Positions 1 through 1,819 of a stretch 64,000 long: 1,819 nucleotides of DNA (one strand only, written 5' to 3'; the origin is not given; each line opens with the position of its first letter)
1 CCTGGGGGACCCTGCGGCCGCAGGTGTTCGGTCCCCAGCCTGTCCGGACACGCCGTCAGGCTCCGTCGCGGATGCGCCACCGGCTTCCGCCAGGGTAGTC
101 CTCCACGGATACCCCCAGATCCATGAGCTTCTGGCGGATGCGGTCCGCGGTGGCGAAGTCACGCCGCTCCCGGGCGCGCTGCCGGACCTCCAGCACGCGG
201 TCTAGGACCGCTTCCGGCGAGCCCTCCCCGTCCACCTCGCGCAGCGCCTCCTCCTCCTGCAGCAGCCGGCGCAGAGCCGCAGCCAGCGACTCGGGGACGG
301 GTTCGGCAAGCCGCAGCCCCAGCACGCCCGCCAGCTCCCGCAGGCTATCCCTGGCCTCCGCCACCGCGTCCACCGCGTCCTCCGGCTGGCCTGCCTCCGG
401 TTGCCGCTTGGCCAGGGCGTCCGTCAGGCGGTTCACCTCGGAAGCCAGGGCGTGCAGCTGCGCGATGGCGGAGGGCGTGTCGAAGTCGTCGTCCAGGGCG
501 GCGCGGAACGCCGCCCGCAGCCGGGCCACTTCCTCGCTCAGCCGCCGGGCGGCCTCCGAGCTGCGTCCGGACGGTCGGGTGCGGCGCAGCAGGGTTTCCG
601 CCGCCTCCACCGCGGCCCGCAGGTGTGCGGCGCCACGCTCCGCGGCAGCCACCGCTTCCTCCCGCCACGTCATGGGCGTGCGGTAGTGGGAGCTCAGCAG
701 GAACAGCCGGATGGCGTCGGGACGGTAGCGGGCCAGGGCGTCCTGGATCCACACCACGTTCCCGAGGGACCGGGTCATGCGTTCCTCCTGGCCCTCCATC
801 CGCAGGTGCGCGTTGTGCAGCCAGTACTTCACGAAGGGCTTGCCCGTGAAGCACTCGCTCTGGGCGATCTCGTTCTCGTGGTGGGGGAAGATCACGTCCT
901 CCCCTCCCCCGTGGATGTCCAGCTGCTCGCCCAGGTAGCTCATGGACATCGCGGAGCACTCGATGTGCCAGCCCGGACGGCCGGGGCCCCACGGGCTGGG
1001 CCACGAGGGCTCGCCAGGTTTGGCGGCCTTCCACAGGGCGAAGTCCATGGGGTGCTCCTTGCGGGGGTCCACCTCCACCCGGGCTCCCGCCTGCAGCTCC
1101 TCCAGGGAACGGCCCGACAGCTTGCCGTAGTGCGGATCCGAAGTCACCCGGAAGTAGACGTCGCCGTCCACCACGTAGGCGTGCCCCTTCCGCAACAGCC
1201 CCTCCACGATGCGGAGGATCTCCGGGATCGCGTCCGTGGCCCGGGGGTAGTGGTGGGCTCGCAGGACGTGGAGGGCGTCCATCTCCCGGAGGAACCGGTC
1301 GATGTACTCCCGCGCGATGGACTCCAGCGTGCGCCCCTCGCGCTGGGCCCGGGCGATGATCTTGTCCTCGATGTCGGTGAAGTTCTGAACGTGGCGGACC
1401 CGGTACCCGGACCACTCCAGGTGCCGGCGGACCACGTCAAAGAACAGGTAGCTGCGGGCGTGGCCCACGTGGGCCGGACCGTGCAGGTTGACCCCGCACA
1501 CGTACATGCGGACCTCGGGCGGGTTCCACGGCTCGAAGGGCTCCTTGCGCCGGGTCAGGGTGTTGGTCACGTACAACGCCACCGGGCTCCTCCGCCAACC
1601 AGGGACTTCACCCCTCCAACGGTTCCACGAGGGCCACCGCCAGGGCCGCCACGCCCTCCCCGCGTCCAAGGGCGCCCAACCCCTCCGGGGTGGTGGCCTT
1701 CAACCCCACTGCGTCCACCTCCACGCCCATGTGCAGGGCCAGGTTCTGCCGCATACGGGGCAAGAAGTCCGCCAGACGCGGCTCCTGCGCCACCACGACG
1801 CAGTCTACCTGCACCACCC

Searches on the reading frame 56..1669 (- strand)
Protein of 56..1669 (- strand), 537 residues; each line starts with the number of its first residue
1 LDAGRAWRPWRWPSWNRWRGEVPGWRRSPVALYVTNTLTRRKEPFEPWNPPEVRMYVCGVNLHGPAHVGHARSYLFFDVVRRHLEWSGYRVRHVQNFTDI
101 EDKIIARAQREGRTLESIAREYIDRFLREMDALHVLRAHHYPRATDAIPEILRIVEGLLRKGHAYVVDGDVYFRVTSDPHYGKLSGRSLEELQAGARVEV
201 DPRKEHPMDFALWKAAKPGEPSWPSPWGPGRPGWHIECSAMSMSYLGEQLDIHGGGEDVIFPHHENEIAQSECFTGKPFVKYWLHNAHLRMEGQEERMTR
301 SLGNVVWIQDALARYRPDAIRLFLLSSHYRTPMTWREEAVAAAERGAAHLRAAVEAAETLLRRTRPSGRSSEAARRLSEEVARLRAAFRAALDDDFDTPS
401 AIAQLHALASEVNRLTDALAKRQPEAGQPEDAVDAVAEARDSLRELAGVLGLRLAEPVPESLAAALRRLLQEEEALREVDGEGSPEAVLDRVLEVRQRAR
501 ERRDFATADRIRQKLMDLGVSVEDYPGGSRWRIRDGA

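Call 77: search_protein_families(library=pfam, proteins=[window:56-1669:-], max_evalue=0.00001)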
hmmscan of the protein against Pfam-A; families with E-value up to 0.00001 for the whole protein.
window:56-1669:- (537 aa): 4 families
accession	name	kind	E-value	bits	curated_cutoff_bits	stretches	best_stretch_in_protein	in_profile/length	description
PF01406.26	tRNA-synt_1e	-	1.9e-122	408.8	27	1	45-344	2-300/301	tRNA synthetases class I (C) catalytic domain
PF09190.17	DALR_2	-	6.1e-13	49.5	22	1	387-454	1-56/57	DALR domain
PF09334.17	tRNA-synt_1g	-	4.2e-09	36.1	20.1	0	63-146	11-93/391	tRNA synthetases class I (M)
PF23493.1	CysS_C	-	5.6e-07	30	23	1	490-532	9-51/51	Cysteinyl-tRNA ligase anticodon binding domain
